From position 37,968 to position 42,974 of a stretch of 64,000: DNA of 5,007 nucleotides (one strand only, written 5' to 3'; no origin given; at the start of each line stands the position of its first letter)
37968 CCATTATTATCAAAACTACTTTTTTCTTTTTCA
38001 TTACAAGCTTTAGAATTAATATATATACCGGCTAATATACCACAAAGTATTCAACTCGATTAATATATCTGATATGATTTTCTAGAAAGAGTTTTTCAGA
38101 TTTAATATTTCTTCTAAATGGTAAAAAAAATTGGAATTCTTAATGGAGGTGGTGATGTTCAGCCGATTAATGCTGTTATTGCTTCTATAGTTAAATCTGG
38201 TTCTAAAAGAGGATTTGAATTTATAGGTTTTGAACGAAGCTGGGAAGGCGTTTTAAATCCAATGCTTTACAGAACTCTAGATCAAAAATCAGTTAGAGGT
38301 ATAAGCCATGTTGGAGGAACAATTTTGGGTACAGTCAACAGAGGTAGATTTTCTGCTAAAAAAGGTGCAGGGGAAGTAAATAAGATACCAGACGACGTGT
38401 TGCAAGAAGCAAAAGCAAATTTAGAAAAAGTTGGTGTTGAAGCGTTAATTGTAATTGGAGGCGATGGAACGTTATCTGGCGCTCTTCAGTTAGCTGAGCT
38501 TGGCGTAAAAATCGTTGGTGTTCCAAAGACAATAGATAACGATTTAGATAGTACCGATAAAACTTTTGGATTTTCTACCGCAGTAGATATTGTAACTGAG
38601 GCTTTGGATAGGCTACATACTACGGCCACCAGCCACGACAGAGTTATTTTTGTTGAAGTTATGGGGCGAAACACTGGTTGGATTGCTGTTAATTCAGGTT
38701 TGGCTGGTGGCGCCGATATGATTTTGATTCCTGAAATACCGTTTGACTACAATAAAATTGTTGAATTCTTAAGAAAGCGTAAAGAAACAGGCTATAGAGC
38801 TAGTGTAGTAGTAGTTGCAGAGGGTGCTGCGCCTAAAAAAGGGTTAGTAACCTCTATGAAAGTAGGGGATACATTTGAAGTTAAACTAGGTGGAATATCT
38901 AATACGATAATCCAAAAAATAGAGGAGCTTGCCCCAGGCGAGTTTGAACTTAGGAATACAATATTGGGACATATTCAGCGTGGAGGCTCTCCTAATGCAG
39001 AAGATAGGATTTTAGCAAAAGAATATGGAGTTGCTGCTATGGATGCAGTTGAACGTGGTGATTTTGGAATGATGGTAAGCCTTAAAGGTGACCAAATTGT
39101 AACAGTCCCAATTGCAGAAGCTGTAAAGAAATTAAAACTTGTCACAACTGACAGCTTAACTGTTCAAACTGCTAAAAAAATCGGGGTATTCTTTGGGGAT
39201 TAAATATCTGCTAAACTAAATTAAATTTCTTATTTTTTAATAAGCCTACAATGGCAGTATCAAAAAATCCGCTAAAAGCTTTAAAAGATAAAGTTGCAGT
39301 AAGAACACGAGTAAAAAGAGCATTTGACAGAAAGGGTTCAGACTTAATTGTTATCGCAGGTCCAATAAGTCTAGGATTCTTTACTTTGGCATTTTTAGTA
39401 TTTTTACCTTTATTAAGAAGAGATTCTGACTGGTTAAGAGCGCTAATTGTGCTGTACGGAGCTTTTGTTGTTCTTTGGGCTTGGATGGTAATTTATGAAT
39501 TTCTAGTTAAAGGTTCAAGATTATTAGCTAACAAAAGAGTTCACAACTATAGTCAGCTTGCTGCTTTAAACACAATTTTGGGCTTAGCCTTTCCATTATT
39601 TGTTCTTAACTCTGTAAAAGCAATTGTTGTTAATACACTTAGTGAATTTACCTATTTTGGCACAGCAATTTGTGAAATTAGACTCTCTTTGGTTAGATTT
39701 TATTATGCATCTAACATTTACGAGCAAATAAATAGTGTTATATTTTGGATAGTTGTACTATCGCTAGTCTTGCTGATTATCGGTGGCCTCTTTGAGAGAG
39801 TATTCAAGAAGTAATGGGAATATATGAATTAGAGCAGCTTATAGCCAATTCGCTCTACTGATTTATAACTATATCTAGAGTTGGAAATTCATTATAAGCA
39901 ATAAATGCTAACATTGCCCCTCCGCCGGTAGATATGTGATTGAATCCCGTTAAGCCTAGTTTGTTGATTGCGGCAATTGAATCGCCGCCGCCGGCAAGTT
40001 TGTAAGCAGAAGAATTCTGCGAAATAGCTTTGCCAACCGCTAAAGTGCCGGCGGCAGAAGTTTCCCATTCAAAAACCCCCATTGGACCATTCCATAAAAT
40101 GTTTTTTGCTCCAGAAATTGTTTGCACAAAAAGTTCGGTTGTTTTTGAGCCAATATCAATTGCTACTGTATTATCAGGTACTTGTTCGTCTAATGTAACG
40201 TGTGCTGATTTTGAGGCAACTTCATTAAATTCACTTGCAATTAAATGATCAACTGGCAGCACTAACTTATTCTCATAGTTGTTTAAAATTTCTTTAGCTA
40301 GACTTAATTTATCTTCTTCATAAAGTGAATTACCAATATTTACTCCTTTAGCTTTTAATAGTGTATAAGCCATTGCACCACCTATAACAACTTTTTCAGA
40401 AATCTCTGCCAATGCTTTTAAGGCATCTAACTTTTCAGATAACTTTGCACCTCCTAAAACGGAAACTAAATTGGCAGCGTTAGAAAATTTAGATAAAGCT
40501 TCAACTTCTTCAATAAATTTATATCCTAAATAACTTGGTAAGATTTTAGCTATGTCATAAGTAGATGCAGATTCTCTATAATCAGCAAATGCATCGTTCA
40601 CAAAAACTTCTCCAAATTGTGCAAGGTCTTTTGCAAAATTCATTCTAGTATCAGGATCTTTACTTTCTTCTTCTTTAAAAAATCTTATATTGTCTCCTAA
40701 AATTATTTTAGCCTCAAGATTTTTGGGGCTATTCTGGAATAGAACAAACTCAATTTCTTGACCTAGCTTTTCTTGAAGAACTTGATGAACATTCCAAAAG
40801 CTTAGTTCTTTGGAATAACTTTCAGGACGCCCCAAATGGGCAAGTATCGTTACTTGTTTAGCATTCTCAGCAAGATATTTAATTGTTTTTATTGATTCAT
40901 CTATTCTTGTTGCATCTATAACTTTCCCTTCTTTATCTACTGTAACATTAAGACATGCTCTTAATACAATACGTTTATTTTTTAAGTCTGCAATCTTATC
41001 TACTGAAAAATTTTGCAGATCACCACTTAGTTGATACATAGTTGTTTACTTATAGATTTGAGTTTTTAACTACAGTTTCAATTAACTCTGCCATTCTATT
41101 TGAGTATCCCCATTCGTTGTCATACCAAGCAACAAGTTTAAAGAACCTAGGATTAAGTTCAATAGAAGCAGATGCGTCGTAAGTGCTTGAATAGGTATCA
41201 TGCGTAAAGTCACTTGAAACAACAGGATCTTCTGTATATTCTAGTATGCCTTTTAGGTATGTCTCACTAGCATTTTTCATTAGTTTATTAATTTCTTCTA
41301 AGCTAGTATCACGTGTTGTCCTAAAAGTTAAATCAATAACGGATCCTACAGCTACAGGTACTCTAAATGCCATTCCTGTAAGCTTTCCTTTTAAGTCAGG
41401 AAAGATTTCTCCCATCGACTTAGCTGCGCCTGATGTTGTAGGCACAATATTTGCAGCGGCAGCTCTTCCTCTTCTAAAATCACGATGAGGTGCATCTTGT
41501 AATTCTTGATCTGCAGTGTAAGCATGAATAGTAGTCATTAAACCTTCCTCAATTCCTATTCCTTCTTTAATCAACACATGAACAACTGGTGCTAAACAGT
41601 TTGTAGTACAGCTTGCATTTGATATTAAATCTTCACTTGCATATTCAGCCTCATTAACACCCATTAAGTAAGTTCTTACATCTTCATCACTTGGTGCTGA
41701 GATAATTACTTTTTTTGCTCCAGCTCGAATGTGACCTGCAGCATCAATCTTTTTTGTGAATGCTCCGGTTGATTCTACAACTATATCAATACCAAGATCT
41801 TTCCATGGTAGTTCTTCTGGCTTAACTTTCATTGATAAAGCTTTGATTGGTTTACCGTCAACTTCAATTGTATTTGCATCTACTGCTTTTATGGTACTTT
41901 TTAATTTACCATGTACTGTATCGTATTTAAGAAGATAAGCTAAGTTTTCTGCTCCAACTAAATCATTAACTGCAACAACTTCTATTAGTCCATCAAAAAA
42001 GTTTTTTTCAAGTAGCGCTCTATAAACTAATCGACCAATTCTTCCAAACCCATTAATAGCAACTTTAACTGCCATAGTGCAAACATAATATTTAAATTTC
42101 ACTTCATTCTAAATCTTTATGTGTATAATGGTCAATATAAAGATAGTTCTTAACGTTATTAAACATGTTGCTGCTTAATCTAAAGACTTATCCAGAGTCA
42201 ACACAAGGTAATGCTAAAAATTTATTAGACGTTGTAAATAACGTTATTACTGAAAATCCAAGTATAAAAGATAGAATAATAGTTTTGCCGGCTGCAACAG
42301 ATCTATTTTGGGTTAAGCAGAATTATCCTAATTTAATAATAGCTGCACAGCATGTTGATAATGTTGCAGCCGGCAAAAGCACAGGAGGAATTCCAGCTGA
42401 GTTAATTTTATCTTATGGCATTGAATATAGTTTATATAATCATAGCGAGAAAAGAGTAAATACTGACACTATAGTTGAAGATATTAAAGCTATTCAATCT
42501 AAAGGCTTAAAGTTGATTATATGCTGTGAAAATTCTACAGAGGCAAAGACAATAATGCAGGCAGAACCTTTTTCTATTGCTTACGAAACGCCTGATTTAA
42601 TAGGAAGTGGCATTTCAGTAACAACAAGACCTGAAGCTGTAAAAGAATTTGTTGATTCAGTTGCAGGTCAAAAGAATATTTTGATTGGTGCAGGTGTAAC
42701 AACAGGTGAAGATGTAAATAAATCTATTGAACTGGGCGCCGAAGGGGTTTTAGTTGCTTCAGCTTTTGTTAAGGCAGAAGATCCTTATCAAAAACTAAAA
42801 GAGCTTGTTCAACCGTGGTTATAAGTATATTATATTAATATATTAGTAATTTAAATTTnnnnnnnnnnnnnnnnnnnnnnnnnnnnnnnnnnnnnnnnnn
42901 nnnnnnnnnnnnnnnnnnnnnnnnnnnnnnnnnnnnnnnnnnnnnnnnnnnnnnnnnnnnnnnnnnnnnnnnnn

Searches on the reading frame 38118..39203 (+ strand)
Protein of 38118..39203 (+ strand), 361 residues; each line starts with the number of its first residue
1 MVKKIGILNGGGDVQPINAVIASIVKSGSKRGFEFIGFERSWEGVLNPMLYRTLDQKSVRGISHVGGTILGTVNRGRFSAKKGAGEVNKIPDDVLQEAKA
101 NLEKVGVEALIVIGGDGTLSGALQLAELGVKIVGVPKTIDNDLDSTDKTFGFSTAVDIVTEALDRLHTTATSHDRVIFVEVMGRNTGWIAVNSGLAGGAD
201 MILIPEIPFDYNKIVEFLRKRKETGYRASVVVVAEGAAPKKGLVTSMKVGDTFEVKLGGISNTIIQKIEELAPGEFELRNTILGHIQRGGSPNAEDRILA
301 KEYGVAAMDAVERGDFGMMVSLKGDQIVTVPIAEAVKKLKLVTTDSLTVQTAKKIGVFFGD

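Call 38: search_protein_families(library=pfam, proteins=[window:38118-39203:+], max_evalue=0.00001)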
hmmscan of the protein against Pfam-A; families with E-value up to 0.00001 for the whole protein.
window:38118-39203:+ (361 aa): 1 family
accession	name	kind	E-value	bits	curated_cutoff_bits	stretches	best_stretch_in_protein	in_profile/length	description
PF00365.25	PFK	-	1.1e-92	310.8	30.9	1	4-310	1-276/277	Phosphofructokinase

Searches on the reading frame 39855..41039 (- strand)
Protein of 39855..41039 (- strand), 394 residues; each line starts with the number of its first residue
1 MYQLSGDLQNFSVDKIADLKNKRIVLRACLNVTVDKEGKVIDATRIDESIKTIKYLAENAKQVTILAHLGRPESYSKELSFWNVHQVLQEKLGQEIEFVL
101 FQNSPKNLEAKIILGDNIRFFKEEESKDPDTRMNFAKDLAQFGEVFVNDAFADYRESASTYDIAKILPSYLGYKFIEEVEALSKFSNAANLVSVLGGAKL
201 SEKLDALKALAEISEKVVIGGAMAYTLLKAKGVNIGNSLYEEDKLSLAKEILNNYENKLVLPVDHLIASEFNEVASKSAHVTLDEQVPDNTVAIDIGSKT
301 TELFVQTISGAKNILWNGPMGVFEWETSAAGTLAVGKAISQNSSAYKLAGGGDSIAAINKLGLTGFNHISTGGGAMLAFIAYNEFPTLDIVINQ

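Call 38: search_protein_families(library=pfam, proteins=[window:39855-41039:-], max_evalue=0.00001)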
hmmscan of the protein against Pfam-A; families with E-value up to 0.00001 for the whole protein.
window:39855-41039:- (394 aa): 1 family
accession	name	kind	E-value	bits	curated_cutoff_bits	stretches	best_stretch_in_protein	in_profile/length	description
PF00162.24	PGK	-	1.2e-108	364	27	1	17-380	4-376/379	Phosphoglycerate kinase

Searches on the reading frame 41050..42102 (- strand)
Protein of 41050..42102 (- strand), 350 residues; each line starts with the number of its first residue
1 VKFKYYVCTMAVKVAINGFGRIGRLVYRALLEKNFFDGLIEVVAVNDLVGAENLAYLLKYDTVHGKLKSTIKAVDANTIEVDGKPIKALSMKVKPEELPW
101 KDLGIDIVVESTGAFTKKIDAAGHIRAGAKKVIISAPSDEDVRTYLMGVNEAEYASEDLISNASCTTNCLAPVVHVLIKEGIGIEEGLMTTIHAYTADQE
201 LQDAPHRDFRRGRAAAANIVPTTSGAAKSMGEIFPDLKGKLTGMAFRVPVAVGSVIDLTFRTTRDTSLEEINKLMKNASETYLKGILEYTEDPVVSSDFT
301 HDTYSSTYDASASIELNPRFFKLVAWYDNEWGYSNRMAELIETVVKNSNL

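Call 38: search_protein_families(library=pfam, proteins=[window:41050-42102:-], max_evalue=0.00001)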
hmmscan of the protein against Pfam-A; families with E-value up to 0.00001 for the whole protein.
window:41050-42102:- (350 aa): 2 families
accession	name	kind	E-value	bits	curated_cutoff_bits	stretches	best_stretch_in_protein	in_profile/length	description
PF02800.25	Gp_dh_C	-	1.2e-62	210.6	24.4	1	170-327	1-158/158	Glyceraldehyde 3-phosphate dehydrogenase, C-terminal domain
PF00044.30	Gp_dh_N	-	2.5e-34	118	31.7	1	12-118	1-101/101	Glyceraldehyde 3-phosphate dehydrogenase, NAD binding domain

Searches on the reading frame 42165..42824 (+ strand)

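Call 38: search_protein_families(library=pfam, proteins=[window:42165-42824:+], max_evalue=0.00001)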
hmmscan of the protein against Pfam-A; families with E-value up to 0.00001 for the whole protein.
window:42165-42824:+ (219 aa): 2 families
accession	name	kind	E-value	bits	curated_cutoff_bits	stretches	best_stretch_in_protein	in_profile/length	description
PF00121.24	TIM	-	5.3e-32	111.7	20.1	1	2-206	3-237/245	Triosephosphate isomerase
PF05690.20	ThiG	-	7.2e-07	29.2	23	1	145-209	154-215/247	Thiazole biosynthesis protein ThiG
